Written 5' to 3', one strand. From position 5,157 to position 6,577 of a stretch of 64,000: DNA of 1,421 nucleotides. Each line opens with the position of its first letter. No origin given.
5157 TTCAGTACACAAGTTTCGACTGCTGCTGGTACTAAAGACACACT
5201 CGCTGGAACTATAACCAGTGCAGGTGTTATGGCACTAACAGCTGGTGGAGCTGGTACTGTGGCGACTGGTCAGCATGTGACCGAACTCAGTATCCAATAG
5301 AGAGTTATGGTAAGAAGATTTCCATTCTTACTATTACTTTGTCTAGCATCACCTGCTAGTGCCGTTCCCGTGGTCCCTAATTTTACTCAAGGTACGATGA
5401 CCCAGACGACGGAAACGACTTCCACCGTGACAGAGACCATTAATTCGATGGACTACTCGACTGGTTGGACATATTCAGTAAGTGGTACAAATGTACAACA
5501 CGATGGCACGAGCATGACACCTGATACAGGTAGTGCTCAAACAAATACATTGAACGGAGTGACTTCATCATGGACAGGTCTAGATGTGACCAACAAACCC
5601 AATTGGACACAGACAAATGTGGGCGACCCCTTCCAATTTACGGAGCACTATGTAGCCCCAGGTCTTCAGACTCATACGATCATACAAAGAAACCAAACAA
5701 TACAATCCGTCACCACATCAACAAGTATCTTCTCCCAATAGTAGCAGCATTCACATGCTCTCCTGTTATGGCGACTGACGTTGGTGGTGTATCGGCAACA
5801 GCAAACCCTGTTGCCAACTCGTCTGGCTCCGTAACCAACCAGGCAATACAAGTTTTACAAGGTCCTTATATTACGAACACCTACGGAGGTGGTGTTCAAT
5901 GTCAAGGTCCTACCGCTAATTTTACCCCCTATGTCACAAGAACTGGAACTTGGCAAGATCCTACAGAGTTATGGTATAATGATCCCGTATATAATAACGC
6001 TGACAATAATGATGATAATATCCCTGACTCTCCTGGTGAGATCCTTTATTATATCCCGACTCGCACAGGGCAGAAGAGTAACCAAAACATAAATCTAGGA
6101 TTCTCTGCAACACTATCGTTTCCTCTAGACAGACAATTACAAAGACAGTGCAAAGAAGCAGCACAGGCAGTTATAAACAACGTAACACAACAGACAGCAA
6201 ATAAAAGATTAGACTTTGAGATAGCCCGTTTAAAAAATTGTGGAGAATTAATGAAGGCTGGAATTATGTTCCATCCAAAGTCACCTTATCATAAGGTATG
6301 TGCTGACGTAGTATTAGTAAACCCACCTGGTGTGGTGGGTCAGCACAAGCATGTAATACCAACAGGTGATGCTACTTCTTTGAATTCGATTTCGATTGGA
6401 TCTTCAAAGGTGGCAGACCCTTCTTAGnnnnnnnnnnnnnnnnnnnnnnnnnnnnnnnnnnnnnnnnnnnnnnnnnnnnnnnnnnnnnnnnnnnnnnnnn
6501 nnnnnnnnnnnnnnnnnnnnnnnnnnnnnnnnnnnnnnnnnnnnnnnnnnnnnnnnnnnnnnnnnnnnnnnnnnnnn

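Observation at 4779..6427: Candidate phage-encoded surface-fibre/export system: two paralogous exported subunits plus a channel-like protein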

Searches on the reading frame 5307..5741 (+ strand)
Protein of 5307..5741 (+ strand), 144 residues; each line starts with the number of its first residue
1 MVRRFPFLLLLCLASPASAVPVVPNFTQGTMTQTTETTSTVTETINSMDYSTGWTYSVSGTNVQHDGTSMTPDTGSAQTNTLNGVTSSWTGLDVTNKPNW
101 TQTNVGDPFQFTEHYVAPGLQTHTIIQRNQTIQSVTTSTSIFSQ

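Call 7: search_protein_families(library=pfam, proteins=[window:5307-5741:+], max_evalue=1)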
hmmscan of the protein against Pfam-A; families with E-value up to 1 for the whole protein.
window:5307-5741:+ (144 aa): 1 family
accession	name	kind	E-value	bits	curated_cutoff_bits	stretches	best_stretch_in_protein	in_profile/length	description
PF19847.4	DUF6322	-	2.5e-37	127.9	30.6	1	43-144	1-100/100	Family of unknown function (DUF6322)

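Call 8: search_protein_families(library=phrogs, proteins=[window:5307-5741:+], max_evalue=0.01)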
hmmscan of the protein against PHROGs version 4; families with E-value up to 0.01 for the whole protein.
window:5307-5741:+ (144 aa): 1 family
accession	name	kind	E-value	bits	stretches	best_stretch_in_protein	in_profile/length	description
phrog_650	-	unknown function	2.3e-56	190.9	1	9-144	14-147/147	-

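Call 12: search_dna_similar(query=window:5307-5741:+, collection=phages, mode=protein, max_rows=40, rows=spread)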
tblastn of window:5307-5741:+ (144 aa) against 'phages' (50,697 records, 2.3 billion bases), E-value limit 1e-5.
Records with a match: 410; places in all: 410; records where one place covers at least 80% of the query: 0.
Best place of each record, by identity: 60-80% 306; <60% 104.
By first word of the organism name: Synechococcus 304; Cyanophage 68; Prochlorococcus 27; Marine 10; uncultured 1.
By host as written in the record: - 135; Synechococcus 108; Synechococcus sp. 33; Synechococcus sp. WH7803 27; Synechococcus sp. WH8102 20; Synechococcus sp. WH 7803 13; Synechococcus sp. MW02 10; Parasynechococcus marenigrum WH 8102 7; and 22 more.
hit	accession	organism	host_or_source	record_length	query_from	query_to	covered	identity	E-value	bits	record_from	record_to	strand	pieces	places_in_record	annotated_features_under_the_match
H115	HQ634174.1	Prochlorococcus phage MED4-213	Prochlorococcus MED4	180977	19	129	77%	68.7%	9e-32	124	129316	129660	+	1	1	hypothetical protein (x2)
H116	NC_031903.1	Synechococcus phage S-CAM22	Synechococcus sp.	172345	19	129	77%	64.9%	6e-24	101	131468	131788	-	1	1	hypothetical protein (x2)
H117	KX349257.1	Synechococcus phage S-RIM2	Synechococcus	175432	19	128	76%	63.6%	3e-23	100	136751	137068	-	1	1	hypothetical protein (x2)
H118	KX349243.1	Synechococcus phage S-RIM2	Synechococcus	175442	19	128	76%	63.6%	5e-23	99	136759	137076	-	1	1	hypothetical protein (x2)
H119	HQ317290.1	Synechococcus phage S-RIM2 R21_2007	Synechococcus sp. WH7803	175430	19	128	76%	63.6%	8e-23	98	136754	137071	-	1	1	hypothetical protein (x2)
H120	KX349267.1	Synechococcus phage S-RIM2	Synechococcus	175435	19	128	76%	63.6%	8e-23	98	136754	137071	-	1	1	hypothetical protein (x2)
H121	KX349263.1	Synechococcus phage S-RIM2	Synechococcus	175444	19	128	76%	63.6%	8e-23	98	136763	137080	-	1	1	hypothetical protein (x2)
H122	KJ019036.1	Synechococcus phage ACG-2014d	-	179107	19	128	76%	63.6%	2e-20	92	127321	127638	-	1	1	hypothetical protein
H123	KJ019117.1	Synechococcus phage ACG-2014d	-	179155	19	128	76%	63.6%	2e-20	92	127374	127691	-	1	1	hypothetical protein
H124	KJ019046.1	Synechococcus phage ACG-2014d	-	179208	19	128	76%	63.6%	2e-20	92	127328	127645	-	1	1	hypothetical protein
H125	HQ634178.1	Synechococcus phage S-CAM8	Synechococcus sp. WH7803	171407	19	128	76%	63.1%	3e-20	91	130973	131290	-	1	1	hypothetical protein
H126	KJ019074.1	Synechococcus phage ACG-2014d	-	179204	20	128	76%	63.3%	9e-20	90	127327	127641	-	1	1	hypothetical protein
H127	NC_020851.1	Synechococcus phage S-SKS1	Synechococcus sp. WH7803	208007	19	128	76%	62.7%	8e-28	112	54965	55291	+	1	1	hypothetical protein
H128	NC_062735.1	Synechococcus phage ACG-2014j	-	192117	19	128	76%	62.7%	9e-23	98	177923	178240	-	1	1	hypothetical protein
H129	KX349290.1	Synechococcus phage S-RIM8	Synechococcus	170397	19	128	76%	62.7%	1e-22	98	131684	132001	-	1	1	hypothetical protein (x2)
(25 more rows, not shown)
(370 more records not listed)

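Call 71: predict_structure(alignment_id=A2)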
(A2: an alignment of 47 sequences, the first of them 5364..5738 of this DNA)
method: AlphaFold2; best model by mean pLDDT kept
length: 125 residues; sequences in the alignment: 47
mean_pLDDT: 72.3   pTM: 0.37
mean pLDDT of the five models: 72.3, 65.8, 58.4, 55.0, 47.7
residues with pLDDT >= 90: 0; 70-90: 74; 50-70: 47; < 50: 4
segments of 3 or more residues with pLDDT < 50: none
pLDDT, mean of each block of 10 residues (from residue 1): 60 84 78 71 77 57 53 65 87 76 76 84 74
secondary structure, 60 per line:
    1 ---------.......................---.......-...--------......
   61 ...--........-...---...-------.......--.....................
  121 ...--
elements in order: E10-32 E36-42 E44-46 E55-63 E66-73 E81-83 E91-97 E100-123

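Call 101: search_solved_structures(query=A2, max_evalue=10)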
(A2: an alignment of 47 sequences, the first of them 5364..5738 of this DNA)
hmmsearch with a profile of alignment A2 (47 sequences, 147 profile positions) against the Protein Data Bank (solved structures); distinct sequences matched with E-value up to 10: 7.
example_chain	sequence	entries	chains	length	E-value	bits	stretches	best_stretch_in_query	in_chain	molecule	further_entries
7big_A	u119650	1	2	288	0.0017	21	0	55-80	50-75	v13WRAP-T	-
7bif_A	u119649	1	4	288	0.0045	19.7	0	54-80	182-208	v22WRAP-T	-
7bie_A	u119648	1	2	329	0.0062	19.2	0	54-80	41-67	nvWRAP-T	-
7bid_A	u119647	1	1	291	0.0096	18.6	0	55-80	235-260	v31WRAP-T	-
1ya5_T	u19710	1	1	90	0.079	15.7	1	71-132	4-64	TELETHONIN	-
2f8v_T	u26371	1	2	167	0.29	13.8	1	71-132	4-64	Telethonin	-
2mtd_A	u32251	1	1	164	0.32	13.7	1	63-119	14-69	Decorin binding protein A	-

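Call 119: fold_search(model_id=the predicted structure, library=pdb)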
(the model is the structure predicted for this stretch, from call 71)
No match with E <= 0.001 here; weaker rows may still be real.
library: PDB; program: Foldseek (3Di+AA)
matches with E <= 10: 93; with E <= 0.001: 0
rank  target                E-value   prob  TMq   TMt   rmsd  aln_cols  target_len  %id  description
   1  8egr_I                2.7e-02  0.28  0.20  0.11  27.5       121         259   11  Upper tail structure of Staphylococcus phage Andhra (released 2022-12-14)
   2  6psn_A                1.8e-01  0.14  0.18  0.07  19.1       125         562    9  Anthrax toxin protective antigen channels bound to lethal factor (released 2020-03-04)
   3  6qz9_0A               2.6e-01  0.33  0.30  0.14  39.0       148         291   11  The cryo-EM structure of the collar complex and tail axis in bacteriophage phi29 (released 2019-06-12)
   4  6iac_B                2.9e-01  0.33  0.27  0.18  15.7       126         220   12  Portal and tail of native bacteriophage P68 (released 2019-11-06)
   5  3j9c                  3.6e-01  0.09  0.15  0.05  20.6       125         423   11  CryoEM single particle reconstruction of anthrax toxin protective antigen pore at 2.9 Angstrom resolution (released 2015-03-11)
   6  6o2n_A                4.1e-01  0.72  0.30  0.08  14.8       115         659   14  CDTb Double Heptamer Short Form Modeled from Cryo-EM Map Reconstructed using C7 Symmetry (released 2019-10-30)
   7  9jsg                  6.7e-01  0.10  0.19  0.06  18.2       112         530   12  Clostridium perfringens iota toxin pore Ib in pore state (released 2025-05-14)
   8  6uwr_A                7.1e-01  0.08  0.13  0.05  18.3       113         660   13  Clostridium difficile binary toxin translocase CDTb in asymmetric tetradecamer conformation (released 2020-01-22)
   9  5ec5_A                8.0e-01  0.09  0.16  0.10  11.6       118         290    8  Crystal structure of lysenin pore (released 2016-05-18)
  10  6klw_A                8.9e-01  0.08  0.18  0.07  20.2       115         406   14  Complex structure of Iota toxin enzymatic component (Ia) and binding component (Ib) pore with long stem (released 2020-01-15)
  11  5ec5_M                1.1e+00  0.30  0.21  0.11  11.1       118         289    8  Crystal structure of lysenin pore (released 2016-05-18)
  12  5ec5_C                1.3e+00  0.08  0.16  0.09  15.4       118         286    9  Crystal structure of lysenin pore (released 2016-05-18)
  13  5ec5_B                1.5e+00  0.03  0.16  0.08  29.3       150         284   11  Crystal structure of lysenin pore (released 2016-05-18)
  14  6lhz                  1.6e+00  0.05  0.18  0.16  29.9       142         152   13  Structure of aerolysin-like protein (Bombina maxima) (released 2020-06-10)
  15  5ec5_D                1.7e+00  0.03  0.17  0.08  23.4       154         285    8  Crystal structure of lysenin pore (released 2016-05-18)
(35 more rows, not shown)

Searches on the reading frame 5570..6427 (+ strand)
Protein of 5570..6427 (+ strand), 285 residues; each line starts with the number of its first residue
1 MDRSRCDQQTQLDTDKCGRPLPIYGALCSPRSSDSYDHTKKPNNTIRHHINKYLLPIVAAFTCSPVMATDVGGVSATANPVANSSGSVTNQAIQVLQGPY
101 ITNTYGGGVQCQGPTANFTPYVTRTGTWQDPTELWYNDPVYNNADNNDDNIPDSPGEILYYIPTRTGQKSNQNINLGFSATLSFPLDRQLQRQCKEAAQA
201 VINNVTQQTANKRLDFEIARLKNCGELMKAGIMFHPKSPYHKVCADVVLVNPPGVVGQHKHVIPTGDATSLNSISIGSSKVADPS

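Call 7: search_protein_families(library=pfam, proteins=[window:5570-6427:+], max_evalue=1)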
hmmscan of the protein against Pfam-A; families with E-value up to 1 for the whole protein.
window:5570-6427:+ (285 aa): 2 families
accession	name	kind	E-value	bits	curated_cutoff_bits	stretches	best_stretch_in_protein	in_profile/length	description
PF13192.12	Thioredoxin_3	-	0.12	12.8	24.8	1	192-236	8-51/76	Thioredoxin domain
PF04826.19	Arm_2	-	0.25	11.3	20.4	1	46-97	20-71/221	Armadillo-like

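Call 8: search_protein_families(library=phrogs, proteins=[window:5570-6427:+], max_evalue=0.01)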
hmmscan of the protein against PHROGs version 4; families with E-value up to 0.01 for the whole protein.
window:5570-6427:+ (285 aa): 2 families
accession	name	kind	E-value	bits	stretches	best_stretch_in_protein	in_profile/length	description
phrog_848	-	unknown function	8.1e-123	410.2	1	5-273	3-271/292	-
phrog_1755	-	unknown function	1.6e-81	273.8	1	75-270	2-187/214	-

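Call 18: find_homologous_proteins(query=window:5717-6427:+, max_evalue=0.001)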
Query window:5717-6427:+ (236 aa): 7995 proteins with E <= 0.001 among 8000 candidates; the best 120 are listed.
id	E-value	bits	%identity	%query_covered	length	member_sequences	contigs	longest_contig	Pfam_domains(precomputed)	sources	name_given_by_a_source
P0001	1.5e-139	481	96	93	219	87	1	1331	-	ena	-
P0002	2.9e-139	480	96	93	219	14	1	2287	-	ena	-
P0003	7.7e-138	476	95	93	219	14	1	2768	-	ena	-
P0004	3.9e-132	457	88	96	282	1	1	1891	-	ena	-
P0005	1.5e-131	455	87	97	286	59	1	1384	-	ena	-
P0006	1.2e-129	449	85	100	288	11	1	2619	-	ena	-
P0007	1.3e-129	449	86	97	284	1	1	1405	-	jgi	-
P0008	3.0e-129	448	85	100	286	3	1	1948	-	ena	-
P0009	7.8e-128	443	85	97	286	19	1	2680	-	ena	-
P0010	2.4e-127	441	90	93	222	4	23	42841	-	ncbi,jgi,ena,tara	tara:strand:+ start:1564 stop:2232 length:669 start_codon:yes stop_codon:yes gene_type:complete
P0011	6.9e-127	440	89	93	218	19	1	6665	-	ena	-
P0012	3.5e-126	437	90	90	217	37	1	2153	-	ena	-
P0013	7.5e-126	436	89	90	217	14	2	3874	-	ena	-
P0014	1.4e-125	436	83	100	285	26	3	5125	-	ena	-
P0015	1.8e-125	435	88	93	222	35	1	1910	-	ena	-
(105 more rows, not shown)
